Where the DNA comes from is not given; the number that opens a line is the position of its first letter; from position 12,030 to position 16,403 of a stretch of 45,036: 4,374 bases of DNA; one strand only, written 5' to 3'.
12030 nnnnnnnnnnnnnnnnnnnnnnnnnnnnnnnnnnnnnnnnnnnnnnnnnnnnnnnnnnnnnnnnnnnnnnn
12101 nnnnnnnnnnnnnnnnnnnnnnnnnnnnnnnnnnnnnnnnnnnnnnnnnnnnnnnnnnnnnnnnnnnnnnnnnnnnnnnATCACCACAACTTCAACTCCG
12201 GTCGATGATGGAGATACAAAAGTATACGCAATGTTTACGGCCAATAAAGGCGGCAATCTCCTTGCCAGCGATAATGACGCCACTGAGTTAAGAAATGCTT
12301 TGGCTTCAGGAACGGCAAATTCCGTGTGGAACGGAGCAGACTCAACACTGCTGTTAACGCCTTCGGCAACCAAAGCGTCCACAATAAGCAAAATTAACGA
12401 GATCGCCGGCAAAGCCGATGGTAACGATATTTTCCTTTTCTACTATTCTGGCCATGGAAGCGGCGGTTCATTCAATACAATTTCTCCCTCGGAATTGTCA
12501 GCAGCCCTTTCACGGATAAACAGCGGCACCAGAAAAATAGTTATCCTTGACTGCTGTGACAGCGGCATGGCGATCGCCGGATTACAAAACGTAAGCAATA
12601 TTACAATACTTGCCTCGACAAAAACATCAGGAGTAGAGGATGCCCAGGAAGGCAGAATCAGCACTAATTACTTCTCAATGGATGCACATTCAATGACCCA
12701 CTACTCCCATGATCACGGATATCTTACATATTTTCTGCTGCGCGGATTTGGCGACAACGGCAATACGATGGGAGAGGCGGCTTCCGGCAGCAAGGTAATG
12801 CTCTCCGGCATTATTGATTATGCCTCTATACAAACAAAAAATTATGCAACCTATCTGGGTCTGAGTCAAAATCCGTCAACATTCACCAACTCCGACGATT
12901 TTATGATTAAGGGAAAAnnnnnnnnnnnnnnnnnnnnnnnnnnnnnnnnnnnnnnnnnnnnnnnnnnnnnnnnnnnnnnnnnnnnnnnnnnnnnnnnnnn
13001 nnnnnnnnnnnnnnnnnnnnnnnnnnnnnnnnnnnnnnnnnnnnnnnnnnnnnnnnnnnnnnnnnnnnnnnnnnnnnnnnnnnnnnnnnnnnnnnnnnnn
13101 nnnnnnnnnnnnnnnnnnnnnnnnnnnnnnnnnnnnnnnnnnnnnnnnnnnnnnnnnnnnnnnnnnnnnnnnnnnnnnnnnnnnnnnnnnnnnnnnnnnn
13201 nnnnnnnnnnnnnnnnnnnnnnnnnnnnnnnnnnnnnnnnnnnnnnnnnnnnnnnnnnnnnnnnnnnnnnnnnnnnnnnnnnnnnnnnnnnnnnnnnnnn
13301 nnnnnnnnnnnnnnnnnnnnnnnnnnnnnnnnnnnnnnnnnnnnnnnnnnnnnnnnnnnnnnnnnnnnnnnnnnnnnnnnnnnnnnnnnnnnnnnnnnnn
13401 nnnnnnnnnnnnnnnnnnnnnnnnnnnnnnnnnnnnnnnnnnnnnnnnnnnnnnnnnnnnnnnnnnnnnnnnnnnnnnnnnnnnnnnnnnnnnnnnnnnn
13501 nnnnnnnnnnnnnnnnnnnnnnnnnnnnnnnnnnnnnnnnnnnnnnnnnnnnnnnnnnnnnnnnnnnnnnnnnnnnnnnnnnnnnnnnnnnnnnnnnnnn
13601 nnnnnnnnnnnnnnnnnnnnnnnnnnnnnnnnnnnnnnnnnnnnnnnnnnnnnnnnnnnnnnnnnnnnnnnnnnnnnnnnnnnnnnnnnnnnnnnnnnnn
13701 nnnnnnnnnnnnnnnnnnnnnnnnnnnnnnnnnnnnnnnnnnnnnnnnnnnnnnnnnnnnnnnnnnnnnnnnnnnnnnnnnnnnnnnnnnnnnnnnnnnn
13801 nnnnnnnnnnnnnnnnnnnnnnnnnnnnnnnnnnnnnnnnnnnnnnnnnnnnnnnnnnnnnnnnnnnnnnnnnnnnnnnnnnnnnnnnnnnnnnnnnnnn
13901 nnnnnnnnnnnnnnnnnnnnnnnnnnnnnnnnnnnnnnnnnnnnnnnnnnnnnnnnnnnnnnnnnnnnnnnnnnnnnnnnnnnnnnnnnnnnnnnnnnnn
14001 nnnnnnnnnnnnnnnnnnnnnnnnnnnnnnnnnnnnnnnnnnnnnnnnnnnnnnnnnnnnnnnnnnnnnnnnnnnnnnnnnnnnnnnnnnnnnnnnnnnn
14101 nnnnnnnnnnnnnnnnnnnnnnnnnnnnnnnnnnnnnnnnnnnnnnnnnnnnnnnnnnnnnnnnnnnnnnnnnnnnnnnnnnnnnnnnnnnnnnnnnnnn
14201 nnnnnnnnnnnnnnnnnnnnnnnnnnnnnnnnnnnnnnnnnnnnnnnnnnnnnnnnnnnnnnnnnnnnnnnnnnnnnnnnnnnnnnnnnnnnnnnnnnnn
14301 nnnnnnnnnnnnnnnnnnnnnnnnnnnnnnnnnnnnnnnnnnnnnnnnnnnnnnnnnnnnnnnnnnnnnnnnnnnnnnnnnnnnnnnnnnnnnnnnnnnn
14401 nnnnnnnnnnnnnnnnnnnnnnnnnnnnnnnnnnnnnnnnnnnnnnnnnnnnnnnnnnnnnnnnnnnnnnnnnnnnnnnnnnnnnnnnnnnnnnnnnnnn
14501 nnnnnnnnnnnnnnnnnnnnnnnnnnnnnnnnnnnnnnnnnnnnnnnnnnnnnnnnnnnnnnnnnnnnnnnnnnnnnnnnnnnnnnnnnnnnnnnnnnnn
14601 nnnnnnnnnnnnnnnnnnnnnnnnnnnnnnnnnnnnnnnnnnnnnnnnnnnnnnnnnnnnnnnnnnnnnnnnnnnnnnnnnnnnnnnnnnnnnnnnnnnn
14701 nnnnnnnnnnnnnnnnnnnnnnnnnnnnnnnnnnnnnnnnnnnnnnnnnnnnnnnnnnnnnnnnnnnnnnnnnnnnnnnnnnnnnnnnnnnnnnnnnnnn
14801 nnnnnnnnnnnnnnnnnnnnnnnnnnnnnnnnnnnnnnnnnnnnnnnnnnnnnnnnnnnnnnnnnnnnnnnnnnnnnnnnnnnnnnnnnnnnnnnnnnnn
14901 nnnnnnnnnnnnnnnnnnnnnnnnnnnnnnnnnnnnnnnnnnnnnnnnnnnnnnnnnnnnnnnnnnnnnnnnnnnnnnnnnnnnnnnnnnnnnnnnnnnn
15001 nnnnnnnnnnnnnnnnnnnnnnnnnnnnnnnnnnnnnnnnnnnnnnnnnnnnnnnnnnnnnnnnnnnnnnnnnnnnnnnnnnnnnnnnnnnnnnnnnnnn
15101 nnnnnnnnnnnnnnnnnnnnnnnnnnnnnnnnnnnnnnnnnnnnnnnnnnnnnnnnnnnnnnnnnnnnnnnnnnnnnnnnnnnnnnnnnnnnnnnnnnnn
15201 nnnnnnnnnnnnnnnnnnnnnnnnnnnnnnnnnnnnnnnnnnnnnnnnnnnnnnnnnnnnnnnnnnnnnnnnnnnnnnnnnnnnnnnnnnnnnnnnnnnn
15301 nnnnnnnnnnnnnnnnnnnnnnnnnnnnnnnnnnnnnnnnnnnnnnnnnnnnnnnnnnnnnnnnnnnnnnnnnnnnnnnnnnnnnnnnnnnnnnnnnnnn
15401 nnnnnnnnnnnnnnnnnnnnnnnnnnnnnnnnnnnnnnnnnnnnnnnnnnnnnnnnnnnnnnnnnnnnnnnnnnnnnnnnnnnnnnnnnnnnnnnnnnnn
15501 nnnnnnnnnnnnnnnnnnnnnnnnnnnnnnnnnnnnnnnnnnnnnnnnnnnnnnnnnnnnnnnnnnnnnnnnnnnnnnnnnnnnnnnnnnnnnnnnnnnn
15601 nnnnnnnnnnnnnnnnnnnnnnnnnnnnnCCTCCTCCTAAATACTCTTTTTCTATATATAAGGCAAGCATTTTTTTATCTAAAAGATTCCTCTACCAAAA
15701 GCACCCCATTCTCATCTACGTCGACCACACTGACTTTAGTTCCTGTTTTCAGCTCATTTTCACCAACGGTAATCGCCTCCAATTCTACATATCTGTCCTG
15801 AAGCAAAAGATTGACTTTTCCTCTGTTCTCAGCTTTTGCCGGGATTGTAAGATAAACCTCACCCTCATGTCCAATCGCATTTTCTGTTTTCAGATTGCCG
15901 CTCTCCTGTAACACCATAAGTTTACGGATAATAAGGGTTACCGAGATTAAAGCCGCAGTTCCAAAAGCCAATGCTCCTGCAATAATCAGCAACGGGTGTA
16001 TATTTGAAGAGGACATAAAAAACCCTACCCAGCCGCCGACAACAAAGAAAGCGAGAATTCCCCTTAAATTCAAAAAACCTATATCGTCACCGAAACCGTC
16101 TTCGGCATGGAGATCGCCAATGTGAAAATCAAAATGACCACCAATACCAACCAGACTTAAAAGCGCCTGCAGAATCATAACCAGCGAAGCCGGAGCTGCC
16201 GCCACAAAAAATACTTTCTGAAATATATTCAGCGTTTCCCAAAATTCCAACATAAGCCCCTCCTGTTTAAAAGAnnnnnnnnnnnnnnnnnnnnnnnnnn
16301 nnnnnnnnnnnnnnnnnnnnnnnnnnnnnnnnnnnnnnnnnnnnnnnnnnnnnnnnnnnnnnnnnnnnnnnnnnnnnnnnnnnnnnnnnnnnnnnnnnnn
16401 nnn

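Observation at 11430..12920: Surface lipoprotein fusing two IPT/TIG domains to a caspase-like (His-Cys dyad) peptidase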

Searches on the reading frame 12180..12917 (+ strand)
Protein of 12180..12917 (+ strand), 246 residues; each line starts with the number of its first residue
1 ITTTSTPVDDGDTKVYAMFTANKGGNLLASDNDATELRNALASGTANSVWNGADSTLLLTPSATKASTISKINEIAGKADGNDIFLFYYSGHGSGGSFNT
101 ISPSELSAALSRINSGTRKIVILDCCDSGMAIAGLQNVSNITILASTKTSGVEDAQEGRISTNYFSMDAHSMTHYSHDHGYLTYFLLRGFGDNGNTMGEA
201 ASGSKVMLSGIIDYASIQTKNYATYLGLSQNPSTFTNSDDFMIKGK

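Call 19: search_protein_representatives(alignment_id=A1)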
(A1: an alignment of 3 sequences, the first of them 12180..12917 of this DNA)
Query: 3 sequences, 241 profile positions. Proteins with E-value up to 0.001 (for the whole library): 3813; up to 1e-10: 144; up to 1e-30: 5. The best 150 are listed.
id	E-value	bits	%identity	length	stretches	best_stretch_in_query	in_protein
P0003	2.9e-139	479.0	-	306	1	1-241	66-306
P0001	2.1e-126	436.9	-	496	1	1-241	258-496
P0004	1.4e-59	218.1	-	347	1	7-232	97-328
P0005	1.2e-42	162.6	-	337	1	7-199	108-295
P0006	9.1e-38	146.7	-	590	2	4-219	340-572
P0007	5.4e-25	104.9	-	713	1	7-230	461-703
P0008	4.6e-23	98.6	-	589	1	4-232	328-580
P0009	1.5e-22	96.9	-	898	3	4-196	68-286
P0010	5.8e-22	94.9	-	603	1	3-214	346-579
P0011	1.3e-21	93.8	-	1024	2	17-233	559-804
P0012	5.8e-21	91.7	-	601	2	22-239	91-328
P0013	1.6e-20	90.2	-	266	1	6-240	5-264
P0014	2.4e-20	89.7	-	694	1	6-237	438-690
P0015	3.9e-20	89.0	-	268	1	6-225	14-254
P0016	6.8e-20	88.2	-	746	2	6-125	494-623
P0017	8.8e-20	87.8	-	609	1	4-232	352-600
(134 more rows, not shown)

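Call 24: find_related_loci(query=A2, collection=genome_contigs, flank=8000)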
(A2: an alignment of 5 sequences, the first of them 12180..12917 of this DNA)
Query A2 (246 aa) in genome_contigs; peptide patterns used: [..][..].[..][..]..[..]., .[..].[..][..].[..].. (x = any residue, [..] = any of these).
87 stretches matched a pattern; 14 encode a relative of the query (tblastn E <= 1e-3); 14 distinct loci.
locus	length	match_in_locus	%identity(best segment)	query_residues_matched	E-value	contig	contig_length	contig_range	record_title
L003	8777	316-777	30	80-246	3e-9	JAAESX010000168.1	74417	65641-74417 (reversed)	MAG: Proteobacteria bacterium isolate Ust_23 UstG_CONTIG2177885, whole genome shotgun sequence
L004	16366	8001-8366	29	26-134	3e-9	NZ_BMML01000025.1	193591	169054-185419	Streptomyces fuscichromogenes strain CGMCC 4.7110 sequence025, whole genome shotgun sequence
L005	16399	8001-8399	33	32-165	3e-9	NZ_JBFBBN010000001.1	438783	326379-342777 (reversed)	Amycolatopsis sp. NPDC051128 NPDC051128_98_B5.ctg-0001, whole genome shotgun sequence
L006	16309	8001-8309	36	46-134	1e-8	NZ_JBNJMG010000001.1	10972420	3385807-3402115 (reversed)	Streptomyces sp. CA-249302 MDNA_WGS_051_1, whole genome shotgun sequence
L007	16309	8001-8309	32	46-134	3e-8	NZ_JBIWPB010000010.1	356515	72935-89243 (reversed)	Streptomyces sp. NPDC101175 NPDC101175_277_C4.ctg-0010, whole genome shotgun sequence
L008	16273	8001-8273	32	54-126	5e-7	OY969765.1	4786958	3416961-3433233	MAG: uncultured cyanobacterium isolate MFD03250.bin.1.145 genome assembly, chromosome: 1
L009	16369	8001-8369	29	25-129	8e-7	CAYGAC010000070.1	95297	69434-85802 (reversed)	MAG TPA_asm: uncultured Thermoplasmatales archaeon isolate ERP108616_co1_401 genome assembly, contig: k119_1785330, whol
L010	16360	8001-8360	30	26-133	1e-6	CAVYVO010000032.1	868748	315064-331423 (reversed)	MAG: uncultured Actinomycetota bacterium isolate MFD03323.bin.2.84 genome assembly, contig: contig_8727, whole genome sh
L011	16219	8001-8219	37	80-132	2e-5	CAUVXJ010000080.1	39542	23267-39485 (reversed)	Frankia sp. Cr3 genome assembly, contig: scaffold00058, whole genome shotgun sequence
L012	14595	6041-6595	25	5-190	2e-5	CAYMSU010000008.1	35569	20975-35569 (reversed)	MAG TPA_asm: uncultured Enterobacteriaceae bacterium isolate SRP141376_co3_58 genome assembly, contig: NODE_3032_length_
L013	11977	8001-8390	27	4-129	3e-5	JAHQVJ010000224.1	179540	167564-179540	MAG: Myxococcales bacterium isolate MAG.005 Posi_005-P65530, whole genome shotgun sequence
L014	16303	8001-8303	31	84-165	7e-5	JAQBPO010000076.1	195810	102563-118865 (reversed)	MAG: Fibrobacteres bacterium isolate RYN_349 scaffold_1411566, whole genome shotgun sequence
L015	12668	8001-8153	37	82-129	8e-5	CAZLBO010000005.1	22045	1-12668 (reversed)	MAG TPA_asm: uncultured Bifidobacteriales bacterium isolate binchicken_co67_159 genome assembly, contig: NODE_2344_lengt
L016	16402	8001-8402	28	26-139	7e-5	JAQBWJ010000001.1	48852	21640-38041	MAG: Candidatus Poribacteria bacterium isolate casp150-mb.226 NODE_1852_length_48852_cov_0.102660, whole genome shotgun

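Call 45: search_solved_structures(query=A2, max_evalue=0.1, show_alignments=5)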
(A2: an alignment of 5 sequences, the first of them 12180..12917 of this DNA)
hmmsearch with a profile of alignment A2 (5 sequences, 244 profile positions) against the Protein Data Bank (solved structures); distinct sequences matched with E-value up to 0.1: 26.
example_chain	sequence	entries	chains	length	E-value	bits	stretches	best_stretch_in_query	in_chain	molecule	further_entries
3bij_A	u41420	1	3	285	5.9e-07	32.4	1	19-132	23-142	Uncharacterized protein GSU0716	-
4afr_A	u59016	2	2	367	1e-05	28.4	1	8-91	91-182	METACASPASE | METACASPASE MCA2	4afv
4afp_A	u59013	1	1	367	1.3e-05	27.9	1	8-91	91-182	METACASPASE MCA2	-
4af8_A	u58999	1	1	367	1.6e-05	27.7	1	8-91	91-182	METACASPASE MCA2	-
9va4_A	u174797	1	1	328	2.2e-05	27.2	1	76-153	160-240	plant legumain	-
5h0i_A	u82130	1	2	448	8.6e-05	25.3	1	76-149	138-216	Asparaginyl endopeptidase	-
6dhi_A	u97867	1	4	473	0.00012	24.9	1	76-147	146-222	Asparaginyl endopeptidase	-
9n3d_A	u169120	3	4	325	0.0011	21.7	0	58-90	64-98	Metacaspase-9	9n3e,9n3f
6w8s_A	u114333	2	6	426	0.0018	21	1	56-135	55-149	Metacaspase-4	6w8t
8ae5_A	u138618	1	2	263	0.0023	20.6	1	75-152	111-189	Legumain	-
5lua_A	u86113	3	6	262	0.0024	20.5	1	75-152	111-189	Legumain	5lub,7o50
5lu8_A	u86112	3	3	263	0.0024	20.5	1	75-152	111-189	Legumain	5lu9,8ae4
4n6n_A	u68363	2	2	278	0.0026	20.4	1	75-151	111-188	Legumain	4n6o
5obt_A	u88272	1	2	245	0.0029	20.3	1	77-150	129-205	Vacuolar-processing enzyme gamma-isozyme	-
4aw9_A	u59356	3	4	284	0.003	20.2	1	76-151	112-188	LEGUMAIN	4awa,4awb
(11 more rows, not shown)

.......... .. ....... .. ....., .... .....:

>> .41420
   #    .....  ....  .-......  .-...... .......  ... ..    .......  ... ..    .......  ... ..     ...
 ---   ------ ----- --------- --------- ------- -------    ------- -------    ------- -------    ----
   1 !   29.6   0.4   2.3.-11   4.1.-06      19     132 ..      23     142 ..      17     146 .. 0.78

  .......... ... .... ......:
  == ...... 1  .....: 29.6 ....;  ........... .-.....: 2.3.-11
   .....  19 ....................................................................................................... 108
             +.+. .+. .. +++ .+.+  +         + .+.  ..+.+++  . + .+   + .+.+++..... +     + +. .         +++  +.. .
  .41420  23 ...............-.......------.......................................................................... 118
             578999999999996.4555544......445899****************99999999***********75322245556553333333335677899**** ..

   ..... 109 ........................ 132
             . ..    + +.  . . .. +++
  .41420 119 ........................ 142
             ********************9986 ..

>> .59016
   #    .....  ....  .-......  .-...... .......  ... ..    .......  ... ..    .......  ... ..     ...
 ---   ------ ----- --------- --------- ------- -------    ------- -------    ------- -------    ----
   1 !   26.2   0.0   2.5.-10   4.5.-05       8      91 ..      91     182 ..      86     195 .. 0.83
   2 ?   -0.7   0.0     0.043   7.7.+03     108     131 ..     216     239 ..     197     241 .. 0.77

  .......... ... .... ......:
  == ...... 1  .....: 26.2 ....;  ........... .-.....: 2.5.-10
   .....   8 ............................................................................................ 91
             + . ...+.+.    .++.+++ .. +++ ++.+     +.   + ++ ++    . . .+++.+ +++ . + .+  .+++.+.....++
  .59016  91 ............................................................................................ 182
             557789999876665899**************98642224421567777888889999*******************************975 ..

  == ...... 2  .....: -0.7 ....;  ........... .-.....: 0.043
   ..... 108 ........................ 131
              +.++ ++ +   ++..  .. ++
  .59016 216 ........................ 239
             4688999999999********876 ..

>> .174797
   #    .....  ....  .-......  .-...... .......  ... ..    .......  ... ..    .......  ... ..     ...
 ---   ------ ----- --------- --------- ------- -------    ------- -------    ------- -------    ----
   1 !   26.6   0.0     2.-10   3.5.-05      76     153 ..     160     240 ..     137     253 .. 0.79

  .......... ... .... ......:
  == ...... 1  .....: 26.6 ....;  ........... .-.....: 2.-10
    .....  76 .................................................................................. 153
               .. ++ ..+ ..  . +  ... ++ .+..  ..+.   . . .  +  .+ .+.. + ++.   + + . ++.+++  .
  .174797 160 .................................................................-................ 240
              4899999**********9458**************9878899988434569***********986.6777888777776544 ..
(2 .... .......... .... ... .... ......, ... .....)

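Call 58: find_encoding_contigs(protein=P0004, flank=8000, max_places=3)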
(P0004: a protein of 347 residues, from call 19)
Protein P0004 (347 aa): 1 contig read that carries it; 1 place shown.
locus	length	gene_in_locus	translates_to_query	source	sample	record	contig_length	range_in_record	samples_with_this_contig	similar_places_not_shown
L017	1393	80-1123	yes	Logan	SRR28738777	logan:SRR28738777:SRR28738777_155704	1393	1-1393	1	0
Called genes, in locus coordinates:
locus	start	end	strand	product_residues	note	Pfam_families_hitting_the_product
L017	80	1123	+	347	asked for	PF00656:Peptidase_C14, PF01650:Peptidase_C13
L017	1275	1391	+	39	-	?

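Call 59: find_encoding_contigs(protein=P0005, flank=8000, max_places=3)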
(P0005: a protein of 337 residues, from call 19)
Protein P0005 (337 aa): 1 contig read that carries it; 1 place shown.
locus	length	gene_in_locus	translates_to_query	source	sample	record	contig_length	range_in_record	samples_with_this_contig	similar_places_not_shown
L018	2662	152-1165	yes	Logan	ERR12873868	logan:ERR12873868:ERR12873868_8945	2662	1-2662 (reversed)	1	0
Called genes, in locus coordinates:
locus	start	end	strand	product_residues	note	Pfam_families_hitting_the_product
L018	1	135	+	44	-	?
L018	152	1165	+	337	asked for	PF00656:Peptidase_C14 (weak), PF01650:Peptidase_C13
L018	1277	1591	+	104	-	PF00829:Ribosomal_L21p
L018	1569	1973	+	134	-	PF04327:Peptidase_Prp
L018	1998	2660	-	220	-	?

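Call 61: find_encoding_contigs(protein=P0008, flank=6000, max_places=3)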
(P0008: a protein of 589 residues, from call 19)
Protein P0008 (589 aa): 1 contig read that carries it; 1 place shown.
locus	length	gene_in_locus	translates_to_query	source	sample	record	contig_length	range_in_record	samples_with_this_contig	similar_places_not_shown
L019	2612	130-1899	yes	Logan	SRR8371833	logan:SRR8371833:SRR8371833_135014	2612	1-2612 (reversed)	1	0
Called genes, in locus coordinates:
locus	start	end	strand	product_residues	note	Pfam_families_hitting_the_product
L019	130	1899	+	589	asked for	PF01833:TIG, PF09099:Qn_am_d_aIII (faint), PF01833:TIG, PF00656:Peptidase_C14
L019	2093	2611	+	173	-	?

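Call 62: find_encoding_contigs(protein=P0017, flank=6000, max_places=3)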
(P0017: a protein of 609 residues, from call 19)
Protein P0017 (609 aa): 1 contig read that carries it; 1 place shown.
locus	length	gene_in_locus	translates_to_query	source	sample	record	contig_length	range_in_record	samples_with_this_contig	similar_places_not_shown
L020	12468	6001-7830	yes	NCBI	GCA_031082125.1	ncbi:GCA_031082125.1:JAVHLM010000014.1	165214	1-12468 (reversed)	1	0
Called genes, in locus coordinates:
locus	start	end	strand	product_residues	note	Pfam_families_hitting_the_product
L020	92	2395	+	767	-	PF00656:Peptidase_C14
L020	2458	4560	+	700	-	PF24328:DUF7498 (faint), PF01833:TIG, PF00656:Peptidase_C14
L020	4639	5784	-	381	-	PF01041:DegT_DnrJ_EryC1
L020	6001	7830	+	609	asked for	PF01833:TIG, PF00656:Peptidase_C14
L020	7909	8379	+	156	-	PF00692:dUTPase, PF22769:DCD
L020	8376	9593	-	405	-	PF04932:Wzy_C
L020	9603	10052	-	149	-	-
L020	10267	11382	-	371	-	PF00149:Metallophos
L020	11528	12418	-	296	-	-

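Call 63: find_encoding_contigs(protein=P0007, flank=6000, max_places=3)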
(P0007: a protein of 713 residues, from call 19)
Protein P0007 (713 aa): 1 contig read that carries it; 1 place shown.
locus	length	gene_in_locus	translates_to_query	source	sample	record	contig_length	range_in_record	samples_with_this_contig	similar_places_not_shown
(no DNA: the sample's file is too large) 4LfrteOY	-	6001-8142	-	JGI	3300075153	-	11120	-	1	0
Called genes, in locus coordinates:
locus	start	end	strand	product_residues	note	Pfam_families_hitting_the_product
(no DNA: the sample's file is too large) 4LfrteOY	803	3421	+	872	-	PF01833:TIG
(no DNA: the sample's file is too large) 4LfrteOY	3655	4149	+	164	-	-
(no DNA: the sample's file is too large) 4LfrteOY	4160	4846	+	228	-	-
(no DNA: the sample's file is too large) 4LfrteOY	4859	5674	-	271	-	-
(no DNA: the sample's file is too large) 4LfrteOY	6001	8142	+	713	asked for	PF01833:TIG, PF20144:TIG_SUH (faint), PF01833:TIG, PF00656:Peptidase_C14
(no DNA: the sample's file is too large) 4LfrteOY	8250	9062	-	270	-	?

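Call 69: find_related_loci(query=A2, collection=metagenome_contigs, flank=8000)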
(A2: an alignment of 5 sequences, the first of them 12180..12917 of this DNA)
Query A2 (246 aa) in metagenome_contigs; peptide patterns used: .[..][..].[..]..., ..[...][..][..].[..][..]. (x = any residue, [..] = any of these).
600 stretches matched a pattern (row limit reached: there are more); 168 encode a relative of the query (tblastn E <= 1e-3); the best 80 are kept; 80 distinct loci.
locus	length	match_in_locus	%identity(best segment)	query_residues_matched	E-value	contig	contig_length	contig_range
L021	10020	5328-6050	36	6-237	1e-41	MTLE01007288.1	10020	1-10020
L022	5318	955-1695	27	26-243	8e-12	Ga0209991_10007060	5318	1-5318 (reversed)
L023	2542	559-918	31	26-133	1e-8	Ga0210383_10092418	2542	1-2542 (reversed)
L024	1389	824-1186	32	26-134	1e-8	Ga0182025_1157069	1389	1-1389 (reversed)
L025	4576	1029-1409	32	18-134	3e-8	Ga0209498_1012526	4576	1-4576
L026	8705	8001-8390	28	26-135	8e-8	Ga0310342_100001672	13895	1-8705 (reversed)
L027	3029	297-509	38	59-129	2e-7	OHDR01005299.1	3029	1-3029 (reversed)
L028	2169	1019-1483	28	32-190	2e-7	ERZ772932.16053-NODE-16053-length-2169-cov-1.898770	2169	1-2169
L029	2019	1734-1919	40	30-94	2e-7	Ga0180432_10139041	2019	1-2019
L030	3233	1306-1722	30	16-126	2e-7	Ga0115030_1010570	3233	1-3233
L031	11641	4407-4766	29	26-133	3e-7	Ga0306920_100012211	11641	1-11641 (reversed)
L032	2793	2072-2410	31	50-151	3e-7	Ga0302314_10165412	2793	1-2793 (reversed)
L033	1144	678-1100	26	50-164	3e-7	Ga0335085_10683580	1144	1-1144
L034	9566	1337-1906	22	28-232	5e-7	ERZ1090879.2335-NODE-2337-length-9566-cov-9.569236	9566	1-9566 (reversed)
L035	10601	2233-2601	34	22-131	5e-7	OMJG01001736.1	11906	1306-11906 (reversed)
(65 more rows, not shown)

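Call 76: search_dna_similar(query=window:12180-12917:+, collection=plasmids, mode=protein, max_rows=12)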
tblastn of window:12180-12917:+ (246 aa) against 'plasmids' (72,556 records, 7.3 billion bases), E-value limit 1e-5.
No match.

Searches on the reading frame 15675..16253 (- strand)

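Call 3: search_protein_families(library=pfam, proteins=[window:15675-16253:-], max_evalue=1)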
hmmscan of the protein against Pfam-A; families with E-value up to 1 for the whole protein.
window:15675-16253:- (192 aa): 1 family
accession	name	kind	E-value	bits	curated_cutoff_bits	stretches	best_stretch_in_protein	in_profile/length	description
PF02791.22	DDT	-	0.27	11.8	22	1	2-32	7-35/58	DDT domain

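Call 72: search_protein_families(library=padloc, proteins=[window:15675-16253:-], max_evalue=0.01)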
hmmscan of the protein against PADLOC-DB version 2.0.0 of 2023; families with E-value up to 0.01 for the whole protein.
window:15675-16253:- (192 aa): 0 families
